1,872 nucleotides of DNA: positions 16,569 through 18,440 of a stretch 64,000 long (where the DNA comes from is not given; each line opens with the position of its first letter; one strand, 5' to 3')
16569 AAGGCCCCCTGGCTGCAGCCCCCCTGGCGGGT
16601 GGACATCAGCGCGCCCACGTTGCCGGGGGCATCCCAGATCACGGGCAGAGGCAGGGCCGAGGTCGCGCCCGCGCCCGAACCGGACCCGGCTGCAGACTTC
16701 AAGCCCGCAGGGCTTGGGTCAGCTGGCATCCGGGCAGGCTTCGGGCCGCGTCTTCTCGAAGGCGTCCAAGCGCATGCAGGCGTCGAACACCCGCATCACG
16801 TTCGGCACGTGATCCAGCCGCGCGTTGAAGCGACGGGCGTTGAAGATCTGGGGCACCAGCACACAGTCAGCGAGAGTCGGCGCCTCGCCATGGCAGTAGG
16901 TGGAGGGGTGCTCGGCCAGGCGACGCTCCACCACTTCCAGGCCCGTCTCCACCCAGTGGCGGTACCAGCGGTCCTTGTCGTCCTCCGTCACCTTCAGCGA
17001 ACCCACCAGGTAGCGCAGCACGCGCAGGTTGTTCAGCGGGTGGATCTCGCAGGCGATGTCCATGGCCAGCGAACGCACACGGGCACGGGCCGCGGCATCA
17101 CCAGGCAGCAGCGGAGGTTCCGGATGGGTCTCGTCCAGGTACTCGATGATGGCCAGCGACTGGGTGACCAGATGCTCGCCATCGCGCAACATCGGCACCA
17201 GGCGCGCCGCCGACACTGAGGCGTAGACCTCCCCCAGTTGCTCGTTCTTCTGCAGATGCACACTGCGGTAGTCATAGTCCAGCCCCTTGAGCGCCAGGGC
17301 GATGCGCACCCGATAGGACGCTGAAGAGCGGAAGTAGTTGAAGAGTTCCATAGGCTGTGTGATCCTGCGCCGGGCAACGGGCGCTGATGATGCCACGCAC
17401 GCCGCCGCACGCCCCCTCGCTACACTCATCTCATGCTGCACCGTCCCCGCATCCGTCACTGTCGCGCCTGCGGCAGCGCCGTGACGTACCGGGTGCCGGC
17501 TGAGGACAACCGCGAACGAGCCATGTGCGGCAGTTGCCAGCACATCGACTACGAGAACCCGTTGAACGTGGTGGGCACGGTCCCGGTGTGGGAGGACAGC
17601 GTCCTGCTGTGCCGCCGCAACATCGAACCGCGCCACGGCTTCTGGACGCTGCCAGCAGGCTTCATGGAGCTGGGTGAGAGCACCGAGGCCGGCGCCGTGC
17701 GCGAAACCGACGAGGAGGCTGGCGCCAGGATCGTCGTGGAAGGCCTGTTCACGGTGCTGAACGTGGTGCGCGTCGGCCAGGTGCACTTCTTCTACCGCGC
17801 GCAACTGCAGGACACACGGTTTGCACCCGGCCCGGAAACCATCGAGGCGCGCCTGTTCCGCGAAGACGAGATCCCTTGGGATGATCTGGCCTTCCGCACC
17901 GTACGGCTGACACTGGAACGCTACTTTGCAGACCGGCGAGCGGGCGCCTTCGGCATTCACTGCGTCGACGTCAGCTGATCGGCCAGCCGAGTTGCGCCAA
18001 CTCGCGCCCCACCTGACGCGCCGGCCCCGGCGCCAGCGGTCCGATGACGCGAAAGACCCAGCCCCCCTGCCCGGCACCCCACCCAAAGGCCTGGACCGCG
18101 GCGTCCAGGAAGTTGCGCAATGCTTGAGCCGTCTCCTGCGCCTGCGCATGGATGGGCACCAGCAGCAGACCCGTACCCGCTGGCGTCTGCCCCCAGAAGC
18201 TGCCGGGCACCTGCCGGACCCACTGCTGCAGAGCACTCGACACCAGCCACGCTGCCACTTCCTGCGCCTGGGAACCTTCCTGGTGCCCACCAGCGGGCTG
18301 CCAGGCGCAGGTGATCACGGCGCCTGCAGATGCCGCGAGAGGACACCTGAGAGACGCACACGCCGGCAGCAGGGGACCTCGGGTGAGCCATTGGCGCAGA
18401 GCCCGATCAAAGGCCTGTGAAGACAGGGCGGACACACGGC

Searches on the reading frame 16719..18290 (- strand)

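Call 97: search_protein_families(library=pfam, proteins=[window:16719-18290:-], max_evalue=0.001)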
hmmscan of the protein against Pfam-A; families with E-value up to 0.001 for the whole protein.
window:16719-18290:- (523 aa): 5 families
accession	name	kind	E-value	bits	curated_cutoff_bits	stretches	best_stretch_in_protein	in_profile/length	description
PF13417.12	GST_N_3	-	2.8e-13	50.4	22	1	316-393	1-75/75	Glutathione S-transferase, N-terminal domain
PF02798.26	GST_N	-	9.4e-13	48.7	20.9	1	313-387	2-76/76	Glutathione S-transferase, N-terminal domain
PF13409.12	GST_N_2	-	3.6e-11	43.9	25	1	322-388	2-70/70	Glutathione S-transferase, N-terminal domain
PF13410.11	GST_C_2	-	1e-05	26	24.9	1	448-489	12-51/69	Glutathione S-transferase, C-terminal domain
PF00043.30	GST_C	-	0.00044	20.9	20.7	0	451-508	35-92/93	Glutathione S-transferase, C-terminal domain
